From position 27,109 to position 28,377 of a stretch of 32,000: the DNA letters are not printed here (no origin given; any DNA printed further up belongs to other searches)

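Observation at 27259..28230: Apd1/Aim32-type (Cys-x8-Cys plus HxGGH) thioredoxin-like ferredoxin gene inside a siderophore-uptake operon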

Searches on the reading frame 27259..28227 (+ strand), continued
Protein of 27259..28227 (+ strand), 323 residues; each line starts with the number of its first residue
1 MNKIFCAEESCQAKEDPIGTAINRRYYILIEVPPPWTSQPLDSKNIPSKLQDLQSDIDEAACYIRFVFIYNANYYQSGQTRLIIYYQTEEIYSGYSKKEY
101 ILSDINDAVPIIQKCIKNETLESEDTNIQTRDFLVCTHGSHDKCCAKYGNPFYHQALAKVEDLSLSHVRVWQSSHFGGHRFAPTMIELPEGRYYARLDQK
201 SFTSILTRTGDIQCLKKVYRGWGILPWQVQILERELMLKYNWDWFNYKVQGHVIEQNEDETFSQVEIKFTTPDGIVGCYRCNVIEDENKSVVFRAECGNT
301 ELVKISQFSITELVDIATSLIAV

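Call 26: search_protein_representatives(protein=window:27259-28227:+)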
Query: 323 residues. Proteins with E-value up to 0.001 (for the whole library): 3273; up to 1e-10: 1585; up to 1e-30: 184. The best 150 are listed.
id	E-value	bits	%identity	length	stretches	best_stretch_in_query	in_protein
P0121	1.4e-92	326.4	45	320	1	1-316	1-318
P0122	8.4e-87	307.4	43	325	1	2-308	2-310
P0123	1.8e-83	296.5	50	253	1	69-318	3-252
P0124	1.5e-81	290.2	42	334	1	4-310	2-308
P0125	3.9e-81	288.8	41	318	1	4-312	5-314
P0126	1.2e-79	283.9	39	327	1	3-312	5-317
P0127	4.3e-79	282.0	43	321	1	4-301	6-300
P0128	3.0e-77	276.0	43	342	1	1-313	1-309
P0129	2.3e-76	273.1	42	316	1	1-314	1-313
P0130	8.3e-76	271.2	41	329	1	1-308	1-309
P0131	6.2e-74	265.1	42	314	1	2-311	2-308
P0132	1.1e-71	257.7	39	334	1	5-316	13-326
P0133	5.6e-70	252.1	39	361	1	1-314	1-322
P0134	1.8e-68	247.2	40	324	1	1-304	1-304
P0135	2.4e-67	243.4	40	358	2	80-314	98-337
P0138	9.5e-63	228.3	38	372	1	4-314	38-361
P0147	8.0e-53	195.7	36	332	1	5-286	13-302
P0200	3.7e-39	150.8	32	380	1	6-261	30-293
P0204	1.4e-38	148.9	34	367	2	130-314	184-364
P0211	1.8e-37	145.3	33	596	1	5-308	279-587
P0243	2.7e-35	138.1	33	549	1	75-313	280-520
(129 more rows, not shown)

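Call 29: find_homologous_proteins(query=A2, max_evalue=1e-10)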
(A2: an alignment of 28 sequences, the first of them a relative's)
Query A2 (28 sequences) (336 aa, profile of the alignment): 1008 proteins with E <= 1e-10 among 8000 candidates; the best 120 are listed.
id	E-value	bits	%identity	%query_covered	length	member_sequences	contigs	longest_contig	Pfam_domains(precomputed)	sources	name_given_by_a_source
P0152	6.4e-124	431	100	100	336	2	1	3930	PF06999.18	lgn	-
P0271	4.1e-123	429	50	94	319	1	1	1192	PF06999.18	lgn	-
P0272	5.2e-123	428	51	97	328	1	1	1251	PF06999.18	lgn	-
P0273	1.2e-122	427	51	94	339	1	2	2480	PF06999.18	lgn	-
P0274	1.8e-122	427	47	94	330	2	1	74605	PF06999.18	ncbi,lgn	ncbi:MAG: sucrase ferredoxin [Chloroflexota bacterium]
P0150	2.0e-122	426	46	93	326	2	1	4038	PF06999.18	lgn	-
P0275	3.3e-122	426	51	98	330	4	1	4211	PF06999.18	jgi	jgi:hypothetical protein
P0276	8.8e-122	424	48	94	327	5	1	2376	PF06999.18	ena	-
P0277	1.9e-121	423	50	98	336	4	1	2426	PF06999.18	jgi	jgi:hypothetical protein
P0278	4.0e-121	422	49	98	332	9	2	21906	PF06999.18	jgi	jgi:hypothetical protein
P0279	4.9e-121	422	50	98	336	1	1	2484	PF06999.18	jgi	jgi:hypothetical protein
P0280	5.6e-121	422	48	98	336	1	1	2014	PF06999.18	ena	-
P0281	6.2e-121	422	49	98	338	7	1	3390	PF06999.18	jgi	jgi:hypothetical protein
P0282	6.7e-121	421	50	98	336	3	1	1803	PF06999.18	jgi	jgi:hypothetical protein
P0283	6.9e-121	421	50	98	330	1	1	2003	PF06999.18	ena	-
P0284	7.0e-121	421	46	96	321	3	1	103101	PF06999.18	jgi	jgi:hypothetical protein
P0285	9.1e-121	421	50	98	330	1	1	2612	PF06999.18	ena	-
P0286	9.1e-121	421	51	94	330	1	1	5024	PF06999.18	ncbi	-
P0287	1.0e-120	421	51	95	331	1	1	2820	PF06999.18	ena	-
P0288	2.0e-120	420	50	98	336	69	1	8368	PF06999.18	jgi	jgi:hypothetical protein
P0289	3.0e-120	419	49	96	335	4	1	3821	PF06999.18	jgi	jgi:hypothetical protein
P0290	3.0e-120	419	48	93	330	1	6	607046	PF06999.18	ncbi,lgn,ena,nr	ncbi:MAG: hypothetical protein GFH27_549361n57 [Chloroflexi bacterium AL-W]|nr:hypothetical protein 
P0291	3.8e-120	419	51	96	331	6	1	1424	PF06999.18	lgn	-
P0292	3.9e-120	419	49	98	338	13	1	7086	PF06999.18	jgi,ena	jgi:hypothetical protein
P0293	3.9e-120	419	50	98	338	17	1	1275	PF06999.18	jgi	jgi:hypothetical protein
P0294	4.6e-120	419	50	98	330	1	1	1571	PF06999.18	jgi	jgi:hypothetical protein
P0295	4.7e-120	419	50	95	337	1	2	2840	PF06999.18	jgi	jgi:hypothetical protein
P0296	5.5e-120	418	50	98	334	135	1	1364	PF06999.18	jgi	jgi:hypothetical protein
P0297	7.3e-120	418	50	98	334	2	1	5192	PF06999.18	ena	-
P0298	8.1e-120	418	51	94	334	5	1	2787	PF06999.18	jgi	jgi:hypothetical protein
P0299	1.1e-119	418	48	98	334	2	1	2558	PF06999.18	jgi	jgi:hypothetical protein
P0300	1.5e-119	417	46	97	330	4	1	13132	PF06999.18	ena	-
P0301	2.2e-119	416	48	97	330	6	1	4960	PF06999.18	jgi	jgi:hypothetical protein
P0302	2.3e-119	416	50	98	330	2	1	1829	PF06999.18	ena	-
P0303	2.5e-119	416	50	98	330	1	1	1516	PF06999.18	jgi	jgi:hypothetical protein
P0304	3.2e-119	416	48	93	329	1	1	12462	PF06999.18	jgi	-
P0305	4.0e-119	416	48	97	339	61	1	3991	PF06999.18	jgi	jgi:hypothetical protein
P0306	5.2e-119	415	49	98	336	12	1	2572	PF06999.18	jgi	jgi:hypothetical protein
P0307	6.4e-119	415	50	94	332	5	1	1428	PF06999.18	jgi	jgi:hypothetical protein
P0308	1.1e-118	414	51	94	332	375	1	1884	PF06999.18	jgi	jgi:hypothetical protein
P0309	1.1e-118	414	50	98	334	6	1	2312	PF06999.18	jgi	jgi:hypothetical protein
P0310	1.1e-118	414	49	95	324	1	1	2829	PF06999.18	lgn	-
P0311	1.2e-118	414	51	94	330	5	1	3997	PF06999.18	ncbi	-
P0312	1.4e-118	414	48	98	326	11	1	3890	PF06999.18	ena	-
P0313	1.5e-118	414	45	97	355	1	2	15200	PF06999.18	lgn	-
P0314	1.5e-118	414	48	98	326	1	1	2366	PF06999.18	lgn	-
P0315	3.0e-118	413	50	93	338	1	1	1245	PF06999.18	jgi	jgi:hypothetical protein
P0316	3.1e-118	413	49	97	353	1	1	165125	PF06999.18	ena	-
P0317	4.1e-118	412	52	94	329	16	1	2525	PF06999.18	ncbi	-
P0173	4.5e-118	412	49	97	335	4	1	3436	PF06999.18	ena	-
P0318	5.0e-118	412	49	98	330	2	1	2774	PF06999.18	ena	-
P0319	5.2e-118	412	53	94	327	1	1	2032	PF06999.18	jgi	jgi:hypothetical protein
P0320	5.6e-118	412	48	95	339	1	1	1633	PF06999.18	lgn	-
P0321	6.8e-118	412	49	98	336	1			PF06999.18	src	-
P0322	8.1e-118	411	50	97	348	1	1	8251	PF06999.18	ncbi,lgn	ncbi:MAG: sucrase ferredoxin [Rubrobacteraceae bacterium]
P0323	9.3e-118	411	50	94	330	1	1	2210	PF06999.18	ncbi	-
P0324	1.4e-117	411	51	94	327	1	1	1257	PF06999.18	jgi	jgi:hypothetical protein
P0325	2.0e-117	410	50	98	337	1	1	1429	PF06999.18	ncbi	-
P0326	2.4e-117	410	52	95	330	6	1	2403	PF06999.18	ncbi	-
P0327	2.9e-117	410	48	94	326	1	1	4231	PF06999.18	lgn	-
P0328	3.0e-117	409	50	94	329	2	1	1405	PF06999.18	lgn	-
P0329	3.1e-117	409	47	98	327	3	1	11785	PF06999.18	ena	-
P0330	3.4e-117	409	48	94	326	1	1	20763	PF06999.18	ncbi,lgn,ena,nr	ncbi:MAG TPA: sucrase ferredoxin [Rubrobacter sp.]|nr:sucrase ferredoxin [Rubrobacter sp.]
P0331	3.5e-117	409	44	97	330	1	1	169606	PF06999.18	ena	-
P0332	3.8e-117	409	47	98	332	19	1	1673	PF06999.18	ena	-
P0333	5.2e-117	409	48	94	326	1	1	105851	PF06999.18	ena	-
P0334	7.4e-117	408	48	94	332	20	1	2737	PF06999.18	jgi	jgi:hypothetical protein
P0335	7.5e-117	408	48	94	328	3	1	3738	PF06999.18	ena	-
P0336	8.4e-117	408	50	94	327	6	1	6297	PF06999.18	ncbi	-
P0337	1.2e-116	407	52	94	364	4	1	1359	PF06999.18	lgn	-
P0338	1.3e-116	407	47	98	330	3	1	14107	PF06999.18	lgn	-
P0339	1.4e-116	407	48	98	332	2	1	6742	PF06999.18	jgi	jgi:hypothetical protein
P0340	1.5e-116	407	46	93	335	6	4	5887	PF06999.18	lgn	-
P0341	1.6e-116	407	47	98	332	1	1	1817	PF06999.18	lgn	-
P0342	1.9e-116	407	50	94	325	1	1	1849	PF06999.18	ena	-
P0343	1.9e-116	407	48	94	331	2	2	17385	PF06999.18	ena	-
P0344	2.0e-116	407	50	97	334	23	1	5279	PF06999.18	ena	-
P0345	2.1e-116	407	48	94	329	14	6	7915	PF06999.18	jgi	jgi:hypothetical protein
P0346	2.1e-116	407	51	94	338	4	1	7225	PF06999.18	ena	-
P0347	2.4e-116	406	50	94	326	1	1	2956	PF06999.18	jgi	jgi:hypothetical protein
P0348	2.5e-116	406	45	93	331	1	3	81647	PF06999.18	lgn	-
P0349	2.6e-116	406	50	97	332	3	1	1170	PF06999.18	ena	-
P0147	3.2e-116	406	45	94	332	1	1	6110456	PF06999.18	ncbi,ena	-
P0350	3.4e-116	406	47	94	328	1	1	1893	PF06999.18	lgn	-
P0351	3.7e-116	406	44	94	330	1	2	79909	PF06999.18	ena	-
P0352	4.4e-116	406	52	94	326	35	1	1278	PF06999.18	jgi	jgi:hypothetical protein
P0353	4.9e-116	405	50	94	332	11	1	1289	PF06999.18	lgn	-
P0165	5.1e-116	405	41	93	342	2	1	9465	PF06999.18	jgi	jgi:hypothetical protein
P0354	5.4e-116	405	51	94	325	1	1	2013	PF06999.18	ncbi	-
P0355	7.0e-116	405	46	99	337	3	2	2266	PF06999.18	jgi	jgi:hypothetical protein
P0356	7.6e-116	405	50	94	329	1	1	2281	PF06999.18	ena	-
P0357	7.7e-116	405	44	93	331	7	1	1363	PF06999.18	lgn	-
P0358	8.9e-116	405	46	93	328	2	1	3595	PF06999.18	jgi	jgi:hypothetical protein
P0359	1.0e-115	404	49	94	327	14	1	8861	PF06999.18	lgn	-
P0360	1.1e-115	404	52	94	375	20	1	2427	PF06999.18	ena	-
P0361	1.2e-115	404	48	95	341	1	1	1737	PF06999.18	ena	-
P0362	1.2e-115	404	47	96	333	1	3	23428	PF06999.18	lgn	-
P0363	1.3e-115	404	46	94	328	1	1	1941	PF06999.18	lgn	-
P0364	1.6e-115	404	49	95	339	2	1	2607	PF06999.18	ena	-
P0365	1.7e-115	404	48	97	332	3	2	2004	PF06999.18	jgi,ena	jgi:hypothetical protein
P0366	1.7e-115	404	48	97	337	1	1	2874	PF06999.18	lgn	-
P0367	1.9e-115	404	47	98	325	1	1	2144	PF06999.18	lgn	-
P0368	1.9e-115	404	45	98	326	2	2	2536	PF06999.18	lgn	-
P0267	1.9e-115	404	45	93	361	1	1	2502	PF06999.18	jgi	jgi:hypothetical protein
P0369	3.6e-115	403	47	96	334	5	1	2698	PF06999.18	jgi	jgi:hypothetical protein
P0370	3.8e-115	403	46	94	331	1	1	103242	PF06999.18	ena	-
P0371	4.0e-115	402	51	94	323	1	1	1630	PF06999.18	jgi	-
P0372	4.9e-115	402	50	94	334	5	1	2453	PF06999.18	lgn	-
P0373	5.8e-115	402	48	98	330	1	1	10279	PF06999.18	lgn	-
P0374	6.0e-115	402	46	98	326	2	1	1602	PF06999.18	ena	-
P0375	6.9e-115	402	50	94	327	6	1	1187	PF06999.18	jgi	jgi:hypothetical protein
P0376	6.9e-115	402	52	94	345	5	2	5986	PF06999.18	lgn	-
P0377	8.0e-115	401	46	95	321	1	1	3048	PF06999.18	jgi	-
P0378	9.8e-115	401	45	93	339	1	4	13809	PF06999.18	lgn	-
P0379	1.0e-114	401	51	97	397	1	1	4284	PF06999.18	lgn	-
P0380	1.3e-114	401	48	94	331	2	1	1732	PF06999.18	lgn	-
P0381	1.6e-114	401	51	94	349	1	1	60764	PF06999.18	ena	-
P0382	1.8e-114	400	49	94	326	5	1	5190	PF06999.18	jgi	jgi:hypothetical protein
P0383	2.0e-114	400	46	98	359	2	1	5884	PF06999.18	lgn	-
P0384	2.6e-114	400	44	87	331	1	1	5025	PF06999.18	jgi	-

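Call 30: find_encoding_contigs(protein=P0290, flank=7000, max_places=1)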
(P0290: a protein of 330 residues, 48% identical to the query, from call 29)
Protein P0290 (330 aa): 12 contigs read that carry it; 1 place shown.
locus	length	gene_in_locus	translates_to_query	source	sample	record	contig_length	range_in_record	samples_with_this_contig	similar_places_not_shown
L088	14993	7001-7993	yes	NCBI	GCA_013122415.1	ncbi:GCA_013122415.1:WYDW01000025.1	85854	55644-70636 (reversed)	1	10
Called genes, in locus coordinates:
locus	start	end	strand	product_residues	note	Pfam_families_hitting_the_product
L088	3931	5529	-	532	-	PF01266:DAO, PF12831:FAD_oxidored (weak), PF00890:FAD_binding_2 (weak), PF16901:DAO_C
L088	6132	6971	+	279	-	PF00005:ABC_tran, PF02463:SMC_N (faint), PF13555:AAA_29 (faint), PF13304:AAA_21 (weak)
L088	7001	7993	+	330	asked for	PF06999:Suc_Fer-like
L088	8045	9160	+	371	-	PF01497:Peripla_BP_2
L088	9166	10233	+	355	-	PF01497:Peripla_BP_2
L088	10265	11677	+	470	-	PF01497:Peripla_BP_2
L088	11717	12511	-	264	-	PF13267:DUF4058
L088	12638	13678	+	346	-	PF01497:Peripla_BP_2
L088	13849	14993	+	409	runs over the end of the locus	PF07690:MFS_1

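Call 31: find_encoding_contigs(protein=P0147, flank=7000, max_places=1)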
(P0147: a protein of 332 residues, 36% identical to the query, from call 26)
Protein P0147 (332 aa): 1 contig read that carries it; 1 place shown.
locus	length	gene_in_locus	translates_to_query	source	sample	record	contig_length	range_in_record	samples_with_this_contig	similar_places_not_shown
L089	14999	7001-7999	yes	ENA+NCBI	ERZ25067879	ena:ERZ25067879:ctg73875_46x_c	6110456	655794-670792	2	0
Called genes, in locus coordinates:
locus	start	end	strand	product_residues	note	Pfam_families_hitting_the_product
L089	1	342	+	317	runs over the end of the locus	PF02668:TauD, PF08943:CsiD (weak)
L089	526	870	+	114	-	-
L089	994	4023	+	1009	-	PF04851:ResIII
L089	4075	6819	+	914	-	PF01555:N6_N4_Mtase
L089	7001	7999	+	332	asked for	PF06999:Suc_Fer-like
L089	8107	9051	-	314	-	PF00226:DnaJ, PF01556:DnaJ_C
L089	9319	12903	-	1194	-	PF02310:B12-binding, PF03308:MeaB, PF02492:cobW (faint), PF01642:MM_CoA_mutase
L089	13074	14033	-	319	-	PF14516:AAA_35 (weak), PF13401:AAA_22 (weak)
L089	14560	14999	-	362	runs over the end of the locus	PF08240:ADH_N, PF00107:ADH_zinc_N, PF13602:ADH_zinc_N_2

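Call 32: find_encoding_contigs(protein=P0330, flank=7000, max_places=1)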
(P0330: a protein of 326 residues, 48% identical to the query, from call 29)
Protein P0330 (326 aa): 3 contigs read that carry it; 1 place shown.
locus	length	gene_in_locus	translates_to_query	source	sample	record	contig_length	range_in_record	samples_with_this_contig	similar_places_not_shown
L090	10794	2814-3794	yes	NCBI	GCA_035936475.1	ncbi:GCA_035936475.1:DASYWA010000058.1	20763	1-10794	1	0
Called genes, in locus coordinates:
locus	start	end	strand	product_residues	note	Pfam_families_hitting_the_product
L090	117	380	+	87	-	PF02566:OsmC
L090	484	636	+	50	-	-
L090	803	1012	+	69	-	-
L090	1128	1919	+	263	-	PF00005:ABC_tran, PF02463:SMC_N (faint), PF13304:AAA_21 (weak)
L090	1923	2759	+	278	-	PF01061:ABC2_membrane, PF12698:ABC2_membrane_3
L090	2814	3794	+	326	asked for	PF06999:Suc_Fer-like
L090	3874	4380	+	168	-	PF00210:Ferritin, PF02915:Rubrerythrin (weak)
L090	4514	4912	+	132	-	-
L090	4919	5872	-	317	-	PF00142:Fer4_NifH (faint), PF02374:ArsA_ATPase, PF13614:AAA_31, PF01656:CbiA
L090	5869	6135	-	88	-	PF25952:DUF7990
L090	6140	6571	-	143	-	-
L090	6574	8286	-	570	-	PF02554:CstA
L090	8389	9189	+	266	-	-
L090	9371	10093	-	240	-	PF01061:ABC2_membrane, PF12698:ABC2_membrane_3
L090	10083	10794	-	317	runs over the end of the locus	PF00005:ABC_tran, PF13304:AAA_21 (weak)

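Call 33: find_encoding_contigs(protein=P0316, flank=7000, max_places=1)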
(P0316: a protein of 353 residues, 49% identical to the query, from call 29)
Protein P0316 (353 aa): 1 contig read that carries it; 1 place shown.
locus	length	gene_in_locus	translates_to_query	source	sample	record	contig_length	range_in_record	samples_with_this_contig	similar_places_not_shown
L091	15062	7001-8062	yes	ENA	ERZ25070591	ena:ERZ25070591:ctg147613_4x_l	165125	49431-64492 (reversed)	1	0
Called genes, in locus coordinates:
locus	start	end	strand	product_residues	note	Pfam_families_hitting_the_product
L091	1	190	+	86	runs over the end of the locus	-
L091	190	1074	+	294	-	PF09818:ABC_ATPase (faint), PF00005:ABC_tran, PF02463:SMC_N (faint), PF13304:AAA_21 (faint)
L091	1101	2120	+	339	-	PF06999:Suc_Fer-like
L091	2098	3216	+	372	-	PF01497:Peripla_BP_2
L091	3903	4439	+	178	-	PF01497:Peripla_BP_2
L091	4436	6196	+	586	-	PF00664:ABC_membrane, PF00005:ABC_tran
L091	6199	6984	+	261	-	PF01209:Ubie_methyltran, PF13489:Methyltransf_23, PF06325:PrmA (weak), PF05175:MTS (weak), PF08241:Methyltransf_11, PF08242:Methyltransf_12, PF13649:Methyltransf_25, PF13847:Methyltransf_31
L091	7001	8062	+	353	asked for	PF06999:Suc_Fer-like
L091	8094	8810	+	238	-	PF00005:ABC_tran, PF02463:SMC_N (faint), PF13304:AAA_21 (faint)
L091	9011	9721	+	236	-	PF05974:DUF892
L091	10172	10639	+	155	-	PF00210:Ferritin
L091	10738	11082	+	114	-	PF00190:Cupin_1 (weak), PF12973:Cupin_7, PF07883:Cupin_2, PF02311:AraC_binding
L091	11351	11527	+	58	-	-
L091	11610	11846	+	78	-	PF00571:CBS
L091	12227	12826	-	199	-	PF13358:DDE_3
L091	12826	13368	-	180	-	PF13384:HTH_23, PF06056:Terminase_5 (faint), PF13518:HTH_28, PF13551:HTH_29, PF13565:HTH_32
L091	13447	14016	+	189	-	PF01610:DDE_Tnp_ISL3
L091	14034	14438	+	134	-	PF13340:DUF4096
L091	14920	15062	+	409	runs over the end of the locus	PF13546:DDE_5, PF01609:DDE_Tnp_1 (weak)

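Call 58: search_protein_families(library=pfam, proteins=[P0211, P0243, P0204, P0200, P0138], max_evalue=0.01)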
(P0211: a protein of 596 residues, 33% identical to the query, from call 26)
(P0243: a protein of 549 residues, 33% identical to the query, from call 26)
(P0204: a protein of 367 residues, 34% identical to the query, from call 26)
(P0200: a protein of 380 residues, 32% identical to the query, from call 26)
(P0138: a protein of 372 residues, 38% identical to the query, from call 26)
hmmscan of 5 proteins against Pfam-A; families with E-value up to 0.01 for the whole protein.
P0211 (596 aa): 8 families
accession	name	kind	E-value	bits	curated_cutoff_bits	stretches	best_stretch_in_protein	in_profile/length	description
PF06999.17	Suc_Fer-like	-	1.7e-29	103.7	34.9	1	292-495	2-183/191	Sucrase/ferredoxin-like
PF08241.18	Methyltransf_11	-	7.2e-25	87.9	21.2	1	53-148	1-95/95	Methyltransferase domain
PF13649.12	Methyltransf_25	-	4.8e-21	75.7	27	1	52-144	1-97/97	Methyltransferase domain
PF13847.12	Methyltransf_31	-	5.3e-16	59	27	1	50-148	5-109/145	Methyltransferase domain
PF01209.24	Ubie_methyltran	-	2.4e-14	53.7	20.1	1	32-148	30-151/233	ubiE/COQ5 methyltransferase family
PF13489.12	Methyltransf_23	-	2.2e-12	47.5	27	1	32-148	4-116/164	Methyltransferase domain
PF08242.18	Methyltransf_12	-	2.4e-11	44.6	30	1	53-146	1-98/98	Methyltransferase domain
PF06325.19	PrmA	-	0.0056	16.7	22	1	44-126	157-239/296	Ribosomal protein L11 methyltransferase (PrmA)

P0243 (549 aa): 1 family
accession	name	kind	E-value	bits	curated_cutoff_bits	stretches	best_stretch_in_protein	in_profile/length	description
PF06999.17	Suc_Fer-like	-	2.4e-21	77.1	34.9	1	299-419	65-180/191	Sucrase/ferredoxin-like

P0204 (367 aa): 1 family
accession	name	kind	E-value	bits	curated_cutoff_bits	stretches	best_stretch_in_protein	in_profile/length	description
PF06999.17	Suc_Fer-like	-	1.7e-23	84.1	34.9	1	23-275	2-191/191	Sucrase/ferredoxin-like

P0200 (380 aa): 1 family
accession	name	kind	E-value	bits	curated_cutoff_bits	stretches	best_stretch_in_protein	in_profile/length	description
PF06999.17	Suc_Fer-like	-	6.7e-24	85.4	34.9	1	42-251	2-191/191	Sucrase/ferredoxin-like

P0138 (372 aa): 1 family
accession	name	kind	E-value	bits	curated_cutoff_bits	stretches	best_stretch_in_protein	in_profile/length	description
PF06999.17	Suc_Fer-like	-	9.7e-32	111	34.9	1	51-268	1-191/191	Sucrase/ferredoxin-like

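Call 60: find_related_loci(query=A2, collection=metagenome_contigs, flank=8000)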
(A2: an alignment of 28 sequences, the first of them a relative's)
Query A2 (336 aa) in metagenome_contigs; peptide patterns used: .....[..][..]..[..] (x = any residue, [..] = any of these).
600 stretches matched a pattern (row limit reached: there are more); 598 encode a relative of the query (tblastn E <= 1e-3); the best 80 are kept; 80 distinct loci.
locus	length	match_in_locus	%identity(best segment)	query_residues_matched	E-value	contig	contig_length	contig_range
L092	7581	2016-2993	49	1-326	1e-99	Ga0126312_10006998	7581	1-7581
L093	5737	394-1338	51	12-326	8e-99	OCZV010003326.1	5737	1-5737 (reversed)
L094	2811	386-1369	50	1-328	1e-101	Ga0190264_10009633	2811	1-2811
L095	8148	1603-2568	49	1-322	6e-98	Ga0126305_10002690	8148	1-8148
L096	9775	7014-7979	50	1-322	9e-98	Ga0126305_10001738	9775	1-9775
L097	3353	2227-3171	51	12-326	4e-99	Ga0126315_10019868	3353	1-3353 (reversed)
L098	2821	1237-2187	50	12-328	3e-99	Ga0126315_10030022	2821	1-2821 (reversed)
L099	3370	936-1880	48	12-326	9e-95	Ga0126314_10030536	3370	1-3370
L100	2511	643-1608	49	1-322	7e-96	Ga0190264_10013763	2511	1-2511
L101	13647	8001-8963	43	11-328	6e-81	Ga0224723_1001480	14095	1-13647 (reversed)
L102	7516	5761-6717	42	12-329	2e-78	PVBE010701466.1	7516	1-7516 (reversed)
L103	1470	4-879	46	34-325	2e-82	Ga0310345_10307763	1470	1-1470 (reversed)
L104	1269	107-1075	40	1-325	8e-83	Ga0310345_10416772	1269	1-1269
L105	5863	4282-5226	43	13-329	3e-76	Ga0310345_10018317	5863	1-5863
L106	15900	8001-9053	40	9-328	4e-75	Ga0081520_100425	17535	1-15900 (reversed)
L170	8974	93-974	33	13-309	3e-50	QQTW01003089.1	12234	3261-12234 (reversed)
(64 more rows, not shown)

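Call 62: predict_structure(alignment_id=A3)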
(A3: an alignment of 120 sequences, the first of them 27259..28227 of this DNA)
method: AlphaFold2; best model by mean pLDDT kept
length: 323 residues; sequences in the alignment: 120
mean_pLDDT: 92.4   pTM: 0.91
mean pLDDT of the five models: 92.4, 92.1, 91.6, 91.2, 89.3
residues with pLDDT >= 90: 277; 70-90: 31; 50-70: 9; < 50: 6
segments of 3 or more residues with pLDDT < 50: 320-323
pLDDT, mean of each block of 10 residues (from residue 1): 79 95 96 93 94 96 95 95 90 87 96 94 70 92 90 98 95 94 96 96 97 96 96 97 96 96 97 96 96 88 95 80 41
secondary structure, 60 per line:
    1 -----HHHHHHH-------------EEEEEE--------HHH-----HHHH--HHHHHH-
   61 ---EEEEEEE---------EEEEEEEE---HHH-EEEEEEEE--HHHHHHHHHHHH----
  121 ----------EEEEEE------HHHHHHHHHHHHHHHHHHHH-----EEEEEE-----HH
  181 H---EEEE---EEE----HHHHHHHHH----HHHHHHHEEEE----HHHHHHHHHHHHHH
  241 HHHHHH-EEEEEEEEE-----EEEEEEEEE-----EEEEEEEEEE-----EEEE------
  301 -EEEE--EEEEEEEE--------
elements in order: H6-12 E26-31 H48-51 H54-59 E64-70 E80-87 E95-102 H105-116 E131-136 H143-162 E168-173 E185-188 E192-194 H199-207 H212-218 E219-222 H227-246 E248-256 E262-270 E276-285 E291-294 E302-305 E308-315
